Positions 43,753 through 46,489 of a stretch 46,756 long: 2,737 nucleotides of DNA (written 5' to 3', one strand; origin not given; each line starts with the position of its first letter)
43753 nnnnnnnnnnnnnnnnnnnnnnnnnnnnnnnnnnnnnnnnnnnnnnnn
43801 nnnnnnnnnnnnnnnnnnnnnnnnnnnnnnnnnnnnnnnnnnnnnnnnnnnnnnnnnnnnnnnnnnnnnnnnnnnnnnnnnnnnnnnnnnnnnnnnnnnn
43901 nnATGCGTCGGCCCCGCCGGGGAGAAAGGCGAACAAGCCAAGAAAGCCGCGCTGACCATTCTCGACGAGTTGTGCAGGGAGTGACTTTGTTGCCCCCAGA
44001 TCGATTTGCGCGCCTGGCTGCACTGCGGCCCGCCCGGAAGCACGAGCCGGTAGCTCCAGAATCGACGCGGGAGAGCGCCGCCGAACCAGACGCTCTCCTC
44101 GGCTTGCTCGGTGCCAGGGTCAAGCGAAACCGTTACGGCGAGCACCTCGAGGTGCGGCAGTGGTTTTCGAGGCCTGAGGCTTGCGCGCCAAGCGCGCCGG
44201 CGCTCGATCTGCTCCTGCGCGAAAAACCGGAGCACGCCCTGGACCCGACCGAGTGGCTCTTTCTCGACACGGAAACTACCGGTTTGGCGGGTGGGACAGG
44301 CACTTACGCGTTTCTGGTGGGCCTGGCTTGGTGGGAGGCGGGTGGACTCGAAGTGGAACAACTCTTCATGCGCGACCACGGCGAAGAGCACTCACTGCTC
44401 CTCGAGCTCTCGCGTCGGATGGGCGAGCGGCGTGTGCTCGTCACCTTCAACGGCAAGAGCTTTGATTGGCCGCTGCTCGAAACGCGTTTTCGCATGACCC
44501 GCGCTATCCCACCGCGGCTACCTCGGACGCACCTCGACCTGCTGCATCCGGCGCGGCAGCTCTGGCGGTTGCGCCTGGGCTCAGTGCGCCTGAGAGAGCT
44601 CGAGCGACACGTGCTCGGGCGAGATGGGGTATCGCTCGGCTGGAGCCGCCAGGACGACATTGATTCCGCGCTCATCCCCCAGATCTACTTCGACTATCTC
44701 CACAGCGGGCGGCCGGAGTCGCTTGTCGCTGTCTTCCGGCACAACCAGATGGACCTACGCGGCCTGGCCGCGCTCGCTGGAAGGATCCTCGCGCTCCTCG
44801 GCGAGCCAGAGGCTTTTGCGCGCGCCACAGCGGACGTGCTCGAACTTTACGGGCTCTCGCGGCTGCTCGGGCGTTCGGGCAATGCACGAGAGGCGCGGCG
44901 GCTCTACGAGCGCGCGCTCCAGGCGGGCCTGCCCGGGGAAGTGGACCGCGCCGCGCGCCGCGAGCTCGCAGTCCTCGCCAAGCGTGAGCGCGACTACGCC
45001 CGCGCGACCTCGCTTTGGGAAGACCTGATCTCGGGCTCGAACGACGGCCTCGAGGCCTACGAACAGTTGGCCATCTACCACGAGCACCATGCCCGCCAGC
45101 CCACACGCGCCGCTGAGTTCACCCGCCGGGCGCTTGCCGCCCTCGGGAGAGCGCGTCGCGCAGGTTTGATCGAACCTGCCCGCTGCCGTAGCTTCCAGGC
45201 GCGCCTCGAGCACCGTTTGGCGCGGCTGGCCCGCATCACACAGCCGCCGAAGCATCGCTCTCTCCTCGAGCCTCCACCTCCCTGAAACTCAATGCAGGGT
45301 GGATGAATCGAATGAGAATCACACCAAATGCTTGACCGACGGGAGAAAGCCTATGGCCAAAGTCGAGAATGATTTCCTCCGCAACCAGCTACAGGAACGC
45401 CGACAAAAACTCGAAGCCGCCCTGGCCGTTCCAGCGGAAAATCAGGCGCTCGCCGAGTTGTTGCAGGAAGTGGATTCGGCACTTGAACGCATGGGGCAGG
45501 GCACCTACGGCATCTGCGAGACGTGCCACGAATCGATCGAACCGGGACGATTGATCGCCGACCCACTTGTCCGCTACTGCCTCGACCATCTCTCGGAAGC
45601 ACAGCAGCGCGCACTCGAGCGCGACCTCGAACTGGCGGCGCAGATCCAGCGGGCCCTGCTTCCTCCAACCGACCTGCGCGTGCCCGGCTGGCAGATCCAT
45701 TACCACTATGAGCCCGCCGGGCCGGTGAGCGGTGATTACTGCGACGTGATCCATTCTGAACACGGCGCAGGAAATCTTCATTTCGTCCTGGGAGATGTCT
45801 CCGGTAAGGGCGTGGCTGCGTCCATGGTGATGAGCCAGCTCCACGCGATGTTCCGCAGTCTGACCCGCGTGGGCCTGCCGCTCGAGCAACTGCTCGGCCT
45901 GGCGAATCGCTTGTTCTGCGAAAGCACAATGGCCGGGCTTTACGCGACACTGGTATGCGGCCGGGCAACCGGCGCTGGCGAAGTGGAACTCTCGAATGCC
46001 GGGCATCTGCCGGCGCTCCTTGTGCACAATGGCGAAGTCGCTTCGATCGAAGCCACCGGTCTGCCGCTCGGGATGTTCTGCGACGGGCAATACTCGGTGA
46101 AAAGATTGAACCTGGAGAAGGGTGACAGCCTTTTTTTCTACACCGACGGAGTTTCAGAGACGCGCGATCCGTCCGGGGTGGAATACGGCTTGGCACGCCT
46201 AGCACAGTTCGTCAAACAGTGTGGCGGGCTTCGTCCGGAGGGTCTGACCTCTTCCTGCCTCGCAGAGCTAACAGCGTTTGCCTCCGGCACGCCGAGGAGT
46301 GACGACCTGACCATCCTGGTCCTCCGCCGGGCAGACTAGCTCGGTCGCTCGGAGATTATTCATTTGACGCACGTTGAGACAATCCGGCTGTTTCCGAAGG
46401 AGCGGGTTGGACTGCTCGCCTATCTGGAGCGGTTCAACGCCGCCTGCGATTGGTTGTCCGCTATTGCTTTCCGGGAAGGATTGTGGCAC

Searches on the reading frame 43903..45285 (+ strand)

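Call 9: search_protein_families(library=pfam, proteins=[window:43903-45285:+])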
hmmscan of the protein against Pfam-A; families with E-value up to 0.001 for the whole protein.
window:43903-45285:+ (460 aa): 1 family
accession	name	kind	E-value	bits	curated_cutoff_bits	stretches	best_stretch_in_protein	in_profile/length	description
PF13482.12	RNase_H_2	-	3.6e-33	115.3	22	1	119-293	1-162/165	RNase_H superfamily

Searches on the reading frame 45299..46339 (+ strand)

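Call 9: search_protein_families(library=pfam, proteins=[window:45299-46339:+])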
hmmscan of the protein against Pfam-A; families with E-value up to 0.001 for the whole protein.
window:45299-46339:+ (346 aa): 2 families
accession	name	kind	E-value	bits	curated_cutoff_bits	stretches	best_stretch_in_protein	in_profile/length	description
PF07228.17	SpoIIE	-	9.1e-49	166.5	25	1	157-344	2-191/192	Stage II sporulation protein E (SpoIIE)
PF01258.23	zf-dskA_traR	-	1.8e-08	34.7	24.9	1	68-96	1-29/36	Prokaryotic dksA/traR C4-type zinc finger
